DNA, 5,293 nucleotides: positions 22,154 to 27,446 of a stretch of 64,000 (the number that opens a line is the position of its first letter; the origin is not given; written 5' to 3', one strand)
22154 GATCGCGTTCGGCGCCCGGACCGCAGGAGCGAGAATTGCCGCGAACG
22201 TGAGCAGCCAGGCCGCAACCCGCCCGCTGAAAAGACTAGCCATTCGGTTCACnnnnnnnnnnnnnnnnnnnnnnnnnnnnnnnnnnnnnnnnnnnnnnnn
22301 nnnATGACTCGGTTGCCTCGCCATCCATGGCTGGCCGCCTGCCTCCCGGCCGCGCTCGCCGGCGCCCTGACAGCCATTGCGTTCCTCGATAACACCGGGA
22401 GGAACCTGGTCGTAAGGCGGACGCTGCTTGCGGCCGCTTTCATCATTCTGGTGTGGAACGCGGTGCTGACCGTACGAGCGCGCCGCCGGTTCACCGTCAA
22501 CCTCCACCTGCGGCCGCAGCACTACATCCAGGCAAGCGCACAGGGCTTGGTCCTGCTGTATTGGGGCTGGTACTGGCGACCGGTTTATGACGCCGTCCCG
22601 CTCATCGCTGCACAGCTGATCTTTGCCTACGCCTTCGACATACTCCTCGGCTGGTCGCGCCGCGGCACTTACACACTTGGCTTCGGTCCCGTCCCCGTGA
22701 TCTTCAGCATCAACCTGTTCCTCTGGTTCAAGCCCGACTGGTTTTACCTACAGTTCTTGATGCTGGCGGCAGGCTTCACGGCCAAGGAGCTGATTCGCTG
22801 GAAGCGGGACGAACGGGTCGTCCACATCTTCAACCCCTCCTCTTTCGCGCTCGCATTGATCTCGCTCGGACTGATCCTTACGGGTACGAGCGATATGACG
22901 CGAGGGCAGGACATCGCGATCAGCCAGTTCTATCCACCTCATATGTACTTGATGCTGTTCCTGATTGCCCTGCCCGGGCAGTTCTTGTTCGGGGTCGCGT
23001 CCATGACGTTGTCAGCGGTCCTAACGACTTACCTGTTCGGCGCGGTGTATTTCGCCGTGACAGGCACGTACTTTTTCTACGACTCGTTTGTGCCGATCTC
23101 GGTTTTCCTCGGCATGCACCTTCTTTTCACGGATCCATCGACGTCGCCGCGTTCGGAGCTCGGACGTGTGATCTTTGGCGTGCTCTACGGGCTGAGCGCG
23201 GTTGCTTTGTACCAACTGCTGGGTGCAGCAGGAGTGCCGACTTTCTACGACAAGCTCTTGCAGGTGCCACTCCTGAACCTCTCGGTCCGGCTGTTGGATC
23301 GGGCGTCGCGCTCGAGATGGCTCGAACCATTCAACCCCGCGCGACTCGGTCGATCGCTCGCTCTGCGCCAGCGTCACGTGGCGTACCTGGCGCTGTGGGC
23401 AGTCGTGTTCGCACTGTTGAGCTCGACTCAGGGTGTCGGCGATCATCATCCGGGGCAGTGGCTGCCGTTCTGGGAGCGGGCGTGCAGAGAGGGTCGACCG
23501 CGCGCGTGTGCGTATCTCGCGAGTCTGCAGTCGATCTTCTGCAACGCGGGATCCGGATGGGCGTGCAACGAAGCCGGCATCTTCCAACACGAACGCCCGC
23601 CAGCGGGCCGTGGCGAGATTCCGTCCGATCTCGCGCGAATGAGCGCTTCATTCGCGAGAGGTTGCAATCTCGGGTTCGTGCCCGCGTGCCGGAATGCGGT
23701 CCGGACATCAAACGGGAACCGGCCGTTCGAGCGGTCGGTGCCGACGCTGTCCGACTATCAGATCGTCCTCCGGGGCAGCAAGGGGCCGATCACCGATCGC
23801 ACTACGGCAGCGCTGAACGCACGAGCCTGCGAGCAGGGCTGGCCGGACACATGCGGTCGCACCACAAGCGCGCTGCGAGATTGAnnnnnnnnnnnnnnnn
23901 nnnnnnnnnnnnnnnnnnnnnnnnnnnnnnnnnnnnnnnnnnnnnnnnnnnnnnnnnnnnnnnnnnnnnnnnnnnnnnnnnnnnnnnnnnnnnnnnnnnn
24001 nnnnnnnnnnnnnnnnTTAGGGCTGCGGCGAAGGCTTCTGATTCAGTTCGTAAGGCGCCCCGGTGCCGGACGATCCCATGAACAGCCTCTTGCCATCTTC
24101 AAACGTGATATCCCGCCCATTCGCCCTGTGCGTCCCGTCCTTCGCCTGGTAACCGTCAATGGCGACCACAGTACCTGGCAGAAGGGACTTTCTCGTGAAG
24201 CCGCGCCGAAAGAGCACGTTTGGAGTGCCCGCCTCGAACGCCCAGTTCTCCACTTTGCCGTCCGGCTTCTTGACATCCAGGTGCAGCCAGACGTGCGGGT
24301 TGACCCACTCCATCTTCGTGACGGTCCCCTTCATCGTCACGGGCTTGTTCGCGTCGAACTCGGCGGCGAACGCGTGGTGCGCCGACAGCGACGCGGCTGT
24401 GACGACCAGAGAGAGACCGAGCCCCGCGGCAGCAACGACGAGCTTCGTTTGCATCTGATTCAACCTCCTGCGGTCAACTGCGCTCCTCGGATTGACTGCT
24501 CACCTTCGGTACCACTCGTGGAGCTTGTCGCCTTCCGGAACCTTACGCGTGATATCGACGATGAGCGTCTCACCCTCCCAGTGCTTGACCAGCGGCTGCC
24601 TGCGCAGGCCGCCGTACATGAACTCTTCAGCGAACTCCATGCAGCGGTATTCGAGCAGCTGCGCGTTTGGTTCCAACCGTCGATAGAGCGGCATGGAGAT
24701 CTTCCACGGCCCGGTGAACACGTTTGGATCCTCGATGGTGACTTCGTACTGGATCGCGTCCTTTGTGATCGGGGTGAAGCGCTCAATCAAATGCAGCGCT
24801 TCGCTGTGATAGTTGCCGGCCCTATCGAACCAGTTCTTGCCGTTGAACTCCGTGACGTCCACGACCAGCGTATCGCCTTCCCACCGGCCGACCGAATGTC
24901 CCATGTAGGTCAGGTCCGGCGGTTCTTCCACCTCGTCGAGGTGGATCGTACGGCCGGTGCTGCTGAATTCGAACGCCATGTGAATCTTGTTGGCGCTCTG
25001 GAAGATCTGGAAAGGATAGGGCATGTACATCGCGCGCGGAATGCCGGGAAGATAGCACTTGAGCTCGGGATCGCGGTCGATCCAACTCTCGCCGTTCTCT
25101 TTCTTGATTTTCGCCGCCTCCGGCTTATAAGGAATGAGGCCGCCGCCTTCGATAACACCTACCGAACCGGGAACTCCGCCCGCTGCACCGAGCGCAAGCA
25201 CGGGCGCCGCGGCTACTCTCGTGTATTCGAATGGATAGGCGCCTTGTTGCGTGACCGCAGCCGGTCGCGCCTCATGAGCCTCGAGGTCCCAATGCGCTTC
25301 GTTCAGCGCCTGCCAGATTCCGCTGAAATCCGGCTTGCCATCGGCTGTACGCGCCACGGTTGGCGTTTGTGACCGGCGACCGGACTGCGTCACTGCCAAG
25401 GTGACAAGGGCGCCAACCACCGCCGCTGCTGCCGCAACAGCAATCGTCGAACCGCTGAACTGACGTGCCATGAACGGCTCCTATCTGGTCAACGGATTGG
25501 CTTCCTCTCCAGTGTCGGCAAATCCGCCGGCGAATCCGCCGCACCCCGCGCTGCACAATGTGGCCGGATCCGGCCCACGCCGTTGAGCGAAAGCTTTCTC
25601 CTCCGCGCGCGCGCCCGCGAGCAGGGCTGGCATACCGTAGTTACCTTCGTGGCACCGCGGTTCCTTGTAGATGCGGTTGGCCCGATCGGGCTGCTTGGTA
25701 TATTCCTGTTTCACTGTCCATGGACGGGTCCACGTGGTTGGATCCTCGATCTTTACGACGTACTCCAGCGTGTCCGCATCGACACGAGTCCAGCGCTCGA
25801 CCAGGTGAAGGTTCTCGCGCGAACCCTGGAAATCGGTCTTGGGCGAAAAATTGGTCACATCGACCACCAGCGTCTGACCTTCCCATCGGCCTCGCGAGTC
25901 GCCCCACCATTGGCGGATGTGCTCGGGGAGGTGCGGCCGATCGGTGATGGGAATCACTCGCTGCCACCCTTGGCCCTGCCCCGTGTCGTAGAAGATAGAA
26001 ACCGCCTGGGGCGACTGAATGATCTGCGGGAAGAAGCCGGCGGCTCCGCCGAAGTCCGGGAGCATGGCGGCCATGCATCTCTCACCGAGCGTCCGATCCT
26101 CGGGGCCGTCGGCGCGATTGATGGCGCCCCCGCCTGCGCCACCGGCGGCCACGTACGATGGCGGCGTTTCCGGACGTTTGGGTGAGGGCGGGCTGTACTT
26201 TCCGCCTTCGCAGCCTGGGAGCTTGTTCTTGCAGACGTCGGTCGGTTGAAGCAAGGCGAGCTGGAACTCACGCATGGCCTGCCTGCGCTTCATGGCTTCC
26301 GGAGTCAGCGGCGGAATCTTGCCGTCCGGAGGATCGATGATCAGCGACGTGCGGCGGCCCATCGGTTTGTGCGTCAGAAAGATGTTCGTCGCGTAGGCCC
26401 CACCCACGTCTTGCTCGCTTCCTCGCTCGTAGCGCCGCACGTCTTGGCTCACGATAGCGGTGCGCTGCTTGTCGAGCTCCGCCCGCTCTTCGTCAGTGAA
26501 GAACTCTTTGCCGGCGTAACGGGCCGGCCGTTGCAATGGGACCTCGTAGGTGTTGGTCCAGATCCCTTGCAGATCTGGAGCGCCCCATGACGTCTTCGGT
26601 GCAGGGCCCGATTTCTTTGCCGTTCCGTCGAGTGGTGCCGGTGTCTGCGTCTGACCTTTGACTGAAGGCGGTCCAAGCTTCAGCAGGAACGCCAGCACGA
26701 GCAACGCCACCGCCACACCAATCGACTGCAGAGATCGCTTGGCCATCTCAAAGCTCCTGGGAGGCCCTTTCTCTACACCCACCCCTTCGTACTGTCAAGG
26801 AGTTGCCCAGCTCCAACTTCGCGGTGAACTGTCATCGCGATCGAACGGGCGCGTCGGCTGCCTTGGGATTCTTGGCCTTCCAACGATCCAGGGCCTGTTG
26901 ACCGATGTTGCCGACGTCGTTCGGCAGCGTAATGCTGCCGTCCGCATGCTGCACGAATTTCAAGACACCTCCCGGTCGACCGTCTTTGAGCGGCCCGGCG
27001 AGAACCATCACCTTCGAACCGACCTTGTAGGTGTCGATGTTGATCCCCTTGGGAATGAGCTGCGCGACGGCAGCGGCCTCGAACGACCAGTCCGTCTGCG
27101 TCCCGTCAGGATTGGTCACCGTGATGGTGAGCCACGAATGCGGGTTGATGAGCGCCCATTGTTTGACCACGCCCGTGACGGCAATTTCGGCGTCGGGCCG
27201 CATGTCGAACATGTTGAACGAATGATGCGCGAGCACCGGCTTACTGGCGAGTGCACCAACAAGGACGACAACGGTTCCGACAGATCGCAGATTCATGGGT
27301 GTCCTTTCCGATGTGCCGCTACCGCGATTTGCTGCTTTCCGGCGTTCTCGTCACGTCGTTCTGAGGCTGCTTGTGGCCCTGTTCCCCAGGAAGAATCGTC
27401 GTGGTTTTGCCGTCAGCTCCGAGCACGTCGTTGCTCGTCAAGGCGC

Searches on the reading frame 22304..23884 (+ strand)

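Call 3: search_protein_families(library=pfam, proteins=[window:22304-23884:+], max_evalue=0.1)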
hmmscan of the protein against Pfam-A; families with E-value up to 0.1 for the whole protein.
window:22304-23884:+ (526 aa): 1 family
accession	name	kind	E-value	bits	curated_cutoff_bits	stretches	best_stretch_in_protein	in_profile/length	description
PF03116.20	NQR2_RnfD_RnfE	-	4.5e-05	23.4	27.7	1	233-302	198-262/296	NQR2, RnfD, RnfE family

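Call 4: search_protein_families(library=ncbifam, proteins=[window:22304-23884:+], max_evalue=0.1)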
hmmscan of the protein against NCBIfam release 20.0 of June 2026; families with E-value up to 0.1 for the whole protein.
window:22304-23884:+ (526 aa): 3 families
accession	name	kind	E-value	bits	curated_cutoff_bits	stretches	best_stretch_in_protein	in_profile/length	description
TIGR01937.1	nqrB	equivalog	0.00056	18.9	349.9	1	231-302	303-376/413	NADH:ubiquinone reductase (Na(+)-transporting) subunit B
NF041838.1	rnfD_Methano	equivalog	0.00058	19.3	400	1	265-319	215-268/285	Rnf electron transport complex subunit RnfD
TIGR01946.1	rnfD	subfamily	0.002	17.5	207.05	1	264-300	254-290/327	RnfABCDGE type electron transport complex subunit D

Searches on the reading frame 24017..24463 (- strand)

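Call 3: search_protein_families(library=pfam, proteins=[window:24017-24463:-], max_evalue=0.1)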
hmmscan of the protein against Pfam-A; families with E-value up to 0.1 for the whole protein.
window:24017-24463:- (148 aa): 1 family
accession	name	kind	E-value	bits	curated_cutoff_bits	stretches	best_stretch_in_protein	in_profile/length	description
PF19649.4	DUF6152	-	3.1e-33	114.2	27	1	20-112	3-94/98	Family of unknown function (DUF6152)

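Call 4: search_protein_families(library=ncbifam, proteins=[window:24017-24463:-], max_evalue=0.1)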
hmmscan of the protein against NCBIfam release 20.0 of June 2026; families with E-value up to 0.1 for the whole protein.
window:24017-24463:- (148 aa): 0 families

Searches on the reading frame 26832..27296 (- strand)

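Call 24: search_protein_families(library=pfam, proteins=[window:26832-27296:-], max_evalue=0.001)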
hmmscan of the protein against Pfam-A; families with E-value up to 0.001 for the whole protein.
window:26832-27296:- (154 aa): 1 family
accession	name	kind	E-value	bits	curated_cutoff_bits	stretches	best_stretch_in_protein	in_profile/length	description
PF19649.4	DUF6152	-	5.1e-25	87.9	27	1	17-111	5-97/98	Family of unknown function (DUF6152)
